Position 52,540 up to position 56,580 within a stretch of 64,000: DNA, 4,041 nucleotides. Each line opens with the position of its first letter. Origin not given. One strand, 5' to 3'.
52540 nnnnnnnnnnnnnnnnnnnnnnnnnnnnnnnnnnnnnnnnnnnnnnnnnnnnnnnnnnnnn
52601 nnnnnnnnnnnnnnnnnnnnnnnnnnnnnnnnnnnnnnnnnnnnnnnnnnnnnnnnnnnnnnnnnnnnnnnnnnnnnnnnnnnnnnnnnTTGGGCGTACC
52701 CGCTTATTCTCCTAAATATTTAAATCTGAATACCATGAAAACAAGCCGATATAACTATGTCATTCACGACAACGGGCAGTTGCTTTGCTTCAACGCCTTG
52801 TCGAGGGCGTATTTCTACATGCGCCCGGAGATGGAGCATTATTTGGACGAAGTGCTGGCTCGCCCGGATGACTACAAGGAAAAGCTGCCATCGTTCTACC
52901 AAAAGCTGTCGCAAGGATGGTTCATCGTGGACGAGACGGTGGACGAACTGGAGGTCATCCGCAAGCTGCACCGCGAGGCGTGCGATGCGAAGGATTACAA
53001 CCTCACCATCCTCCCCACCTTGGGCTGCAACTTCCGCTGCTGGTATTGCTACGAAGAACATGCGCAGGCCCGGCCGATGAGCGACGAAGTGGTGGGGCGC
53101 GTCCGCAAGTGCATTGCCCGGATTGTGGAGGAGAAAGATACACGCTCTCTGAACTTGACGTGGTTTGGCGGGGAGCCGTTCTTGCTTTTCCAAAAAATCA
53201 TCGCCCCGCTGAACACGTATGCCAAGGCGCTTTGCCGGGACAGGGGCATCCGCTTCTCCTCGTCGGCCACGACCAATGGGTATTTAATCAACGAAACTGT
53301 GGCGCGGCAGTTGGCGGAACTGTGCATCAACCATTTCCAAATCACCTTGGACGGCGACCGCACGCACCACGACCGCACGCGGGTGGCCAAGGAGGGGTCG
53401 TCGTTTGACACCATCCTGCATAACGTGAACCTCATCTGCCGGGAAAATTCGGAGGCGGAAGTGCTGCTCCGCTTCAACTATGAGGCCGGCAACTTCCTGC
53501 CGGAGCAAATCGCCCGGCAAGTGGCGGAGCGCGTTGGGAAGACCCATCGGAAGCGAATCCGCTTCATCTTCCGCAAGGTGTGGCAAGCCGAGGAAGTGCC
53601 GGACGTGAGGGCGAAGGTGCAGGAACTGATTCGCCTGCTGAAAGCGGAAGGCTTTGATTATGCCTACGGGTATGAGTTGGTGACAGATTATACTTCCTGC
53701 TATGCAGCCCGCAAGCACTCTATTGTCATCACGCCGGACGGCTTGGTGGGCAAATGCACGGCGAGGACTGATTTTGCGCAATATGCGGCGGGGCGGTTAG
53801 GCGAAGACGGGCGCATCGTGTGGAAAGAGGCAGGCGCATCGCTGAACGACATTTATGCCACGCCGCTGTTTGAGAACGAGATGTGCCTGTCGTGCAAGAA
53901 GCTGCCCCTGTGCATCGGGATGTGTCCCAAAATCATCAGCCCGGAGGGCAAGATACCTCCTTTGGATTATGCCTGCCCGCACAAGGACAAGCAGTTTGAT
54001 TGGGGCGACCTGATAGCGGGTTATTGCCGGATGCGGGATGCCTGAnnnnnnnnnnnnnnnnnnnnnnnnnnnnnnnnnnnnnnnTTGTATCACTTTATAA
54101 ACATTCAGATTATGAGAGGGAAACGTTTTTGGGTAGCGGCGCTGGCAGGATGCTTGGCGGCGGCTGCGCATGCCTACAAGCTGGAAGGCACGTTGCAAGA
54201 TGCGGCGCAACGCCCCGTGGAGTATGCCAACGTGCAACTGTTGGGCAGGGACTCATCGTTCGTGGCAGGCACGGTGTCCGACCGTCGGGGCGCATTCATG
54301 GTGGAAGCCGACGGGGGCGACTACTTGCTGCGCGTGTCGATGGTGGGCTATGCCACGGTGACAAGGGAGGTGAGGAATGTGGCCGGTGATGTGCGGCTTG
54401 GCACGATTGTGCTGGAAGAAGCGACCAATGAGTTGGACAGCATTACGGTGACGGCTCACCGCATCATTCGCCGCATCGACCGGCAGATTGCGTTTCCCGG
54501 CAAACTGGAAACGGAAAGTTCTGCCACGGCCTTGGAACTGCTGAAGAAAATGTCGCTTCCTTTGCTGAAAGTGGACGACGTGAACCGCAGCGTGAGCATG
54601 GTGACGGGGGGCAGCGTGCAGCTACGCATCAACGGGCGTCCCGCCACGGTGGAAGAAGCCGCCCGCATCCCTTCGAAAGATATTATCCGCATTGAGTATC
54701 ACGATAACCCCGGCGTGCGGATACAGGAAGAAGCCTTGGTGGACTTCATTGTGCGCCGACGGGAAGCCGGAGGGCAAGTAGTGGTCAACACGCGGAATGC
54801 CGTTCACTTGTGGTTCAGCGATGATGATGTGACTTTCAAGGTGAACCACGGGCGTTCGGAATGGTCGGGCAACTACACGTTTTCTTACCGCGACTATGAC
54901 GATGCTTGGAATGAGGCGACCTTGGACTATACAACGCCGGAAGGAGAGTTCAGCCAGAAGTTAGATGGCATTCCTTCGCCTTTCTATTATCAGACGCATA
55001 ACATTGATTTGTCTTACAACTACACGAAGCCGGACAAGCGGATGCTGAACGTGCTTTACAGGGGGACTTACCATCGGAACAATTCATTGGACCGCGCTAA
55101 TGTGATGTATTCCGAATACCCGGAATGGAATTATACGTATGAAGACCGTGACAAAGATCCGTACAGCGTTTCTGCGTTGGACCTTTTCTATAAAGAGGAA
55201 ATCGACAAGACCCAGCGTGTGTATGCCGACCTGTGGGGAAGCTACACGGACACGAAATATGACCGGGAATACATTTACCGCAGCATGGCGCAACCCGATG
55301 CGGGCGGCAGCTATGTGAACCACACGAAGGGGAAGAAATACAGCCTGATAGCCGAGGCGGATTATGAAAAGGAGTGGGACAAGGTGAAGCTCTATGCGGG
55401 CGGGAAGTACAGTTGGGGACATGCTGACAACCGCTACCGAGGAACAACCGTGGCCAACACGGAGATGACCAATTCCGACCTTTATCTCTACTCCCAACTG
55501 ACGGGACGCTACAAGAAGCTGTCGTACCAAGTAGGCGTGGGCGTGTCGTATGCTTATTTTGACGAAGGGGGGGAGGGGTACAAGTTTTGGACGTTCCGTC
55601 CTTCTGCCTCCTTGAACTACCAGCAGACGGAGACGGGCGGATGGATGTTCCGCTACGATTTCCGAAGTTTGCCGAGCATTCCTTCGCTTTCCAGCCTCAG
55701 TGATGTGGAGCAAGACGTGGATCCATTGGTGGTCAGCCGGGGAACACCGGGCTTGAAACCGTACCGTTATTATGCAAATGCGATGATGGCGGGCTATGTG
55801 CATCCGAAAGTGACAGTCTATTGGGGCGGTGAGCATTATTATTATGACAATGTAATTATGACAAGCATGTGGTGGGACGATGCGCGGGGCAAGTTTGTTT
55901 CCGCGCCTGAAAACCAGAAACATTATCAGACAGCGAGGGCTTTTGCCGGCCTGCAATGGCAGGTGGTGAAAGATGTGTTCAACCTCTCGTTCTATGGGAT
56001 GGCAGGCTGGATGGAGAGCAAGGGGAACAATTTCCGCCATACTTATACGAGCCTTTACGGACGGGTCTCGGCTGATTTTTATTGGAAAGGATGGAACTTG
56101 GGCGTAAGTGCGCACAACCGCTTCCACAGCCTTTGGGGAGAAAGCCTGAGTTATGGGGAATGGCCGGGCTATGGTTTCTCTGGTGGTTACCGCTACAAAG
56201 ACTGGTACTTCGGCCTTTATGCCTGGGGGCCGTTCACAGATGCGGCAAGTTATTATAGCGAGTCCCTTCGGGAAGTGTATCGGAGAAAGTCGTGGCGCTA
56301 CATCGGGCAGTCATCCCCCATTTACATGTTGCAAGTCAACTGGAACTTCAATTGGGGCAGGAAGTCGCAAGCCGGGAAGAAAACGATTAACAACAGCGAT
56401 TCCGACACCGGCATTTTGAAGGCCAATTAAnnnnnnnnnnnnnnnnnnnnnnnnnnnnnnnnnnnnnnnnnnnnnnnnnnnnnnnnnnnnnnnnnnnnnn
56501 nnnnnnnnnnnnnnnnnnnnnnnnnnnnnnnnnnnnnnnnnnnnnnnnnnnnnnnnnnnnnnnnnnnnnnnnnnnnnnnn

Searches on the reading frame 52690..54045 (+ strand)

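Call 11: search_protein_families(library=pfam, proteins=[window:52690-54045:+], max_evalue=0.001)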
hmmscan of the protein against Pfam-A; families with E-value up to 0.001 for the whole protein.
window:52690-54045:+ (451 aa): 2 families
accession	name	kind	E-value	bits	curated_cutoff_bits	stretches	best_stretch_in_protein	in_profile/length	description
PF04055.27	Radical_SAM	-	9.9e-13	49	29.5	1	108-253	2-140/166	Radical SAM superfamily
PF13353.11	Fer4_12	-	5.8e-08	33.6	22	1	111-230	13-123/137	4Fe-4S single cluster domain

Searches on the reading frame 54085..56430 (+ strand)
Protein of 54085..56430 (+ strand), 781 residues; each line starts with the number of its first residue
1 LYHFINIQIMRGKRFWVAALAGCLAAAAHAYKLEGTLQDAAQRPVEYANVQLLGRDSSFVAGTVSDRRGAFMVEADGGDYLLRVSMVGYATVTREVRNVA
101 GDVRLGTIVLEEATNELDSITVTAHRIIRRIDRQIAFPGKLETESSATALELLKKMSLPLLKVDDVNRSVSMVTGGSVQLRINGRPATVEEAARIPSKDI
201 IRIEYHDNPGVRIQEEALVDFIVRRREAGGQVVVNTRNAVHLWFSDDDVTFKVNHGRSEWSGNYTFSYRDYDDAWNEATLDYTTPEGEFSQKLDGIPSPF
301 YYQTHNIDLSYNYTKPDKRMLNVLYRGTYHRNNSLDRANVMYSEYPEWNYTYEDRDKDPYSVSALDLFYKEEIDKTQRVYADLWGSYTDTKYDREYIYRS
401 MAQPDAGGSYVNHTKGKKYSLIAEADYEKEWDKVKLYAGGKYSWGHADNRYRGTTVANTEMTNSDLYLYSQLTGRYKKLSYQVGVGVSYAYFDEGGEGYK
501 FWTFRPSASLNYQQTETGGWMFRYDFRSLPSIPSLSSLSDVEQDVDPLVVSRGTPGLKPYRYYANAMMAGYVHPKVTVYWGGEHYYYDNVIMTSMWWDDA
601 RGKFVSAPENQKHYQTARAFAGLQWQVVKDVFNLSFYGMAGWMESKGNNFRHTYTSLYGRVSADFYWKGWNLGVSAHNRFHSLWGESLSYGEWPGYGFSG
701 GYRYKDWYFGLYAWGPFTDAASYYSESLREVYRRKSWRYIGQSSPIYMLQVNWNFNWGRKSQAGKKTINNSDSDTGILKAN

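Call 11: search_protein_families(library=pfam, proteins=[window:54085-56430:+], max_evalue=0.001)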
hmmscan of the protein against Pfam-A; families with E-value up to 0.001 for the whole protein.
window:54085-56430:+ (781 aa): 2 families
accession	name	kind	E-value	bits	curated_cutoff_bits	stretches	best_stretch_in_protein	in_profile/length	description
PF13620.12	CarboxypepD_reg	-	8.1e-13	49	32.3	1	33-109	2-80/82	Carboxypeptidase regulatory-like domain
PF13715.12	CarbopepD_reg_2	-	1.8e-10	41.1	32.2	1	34-122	2-88/88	CarboxypepD_reg-like domain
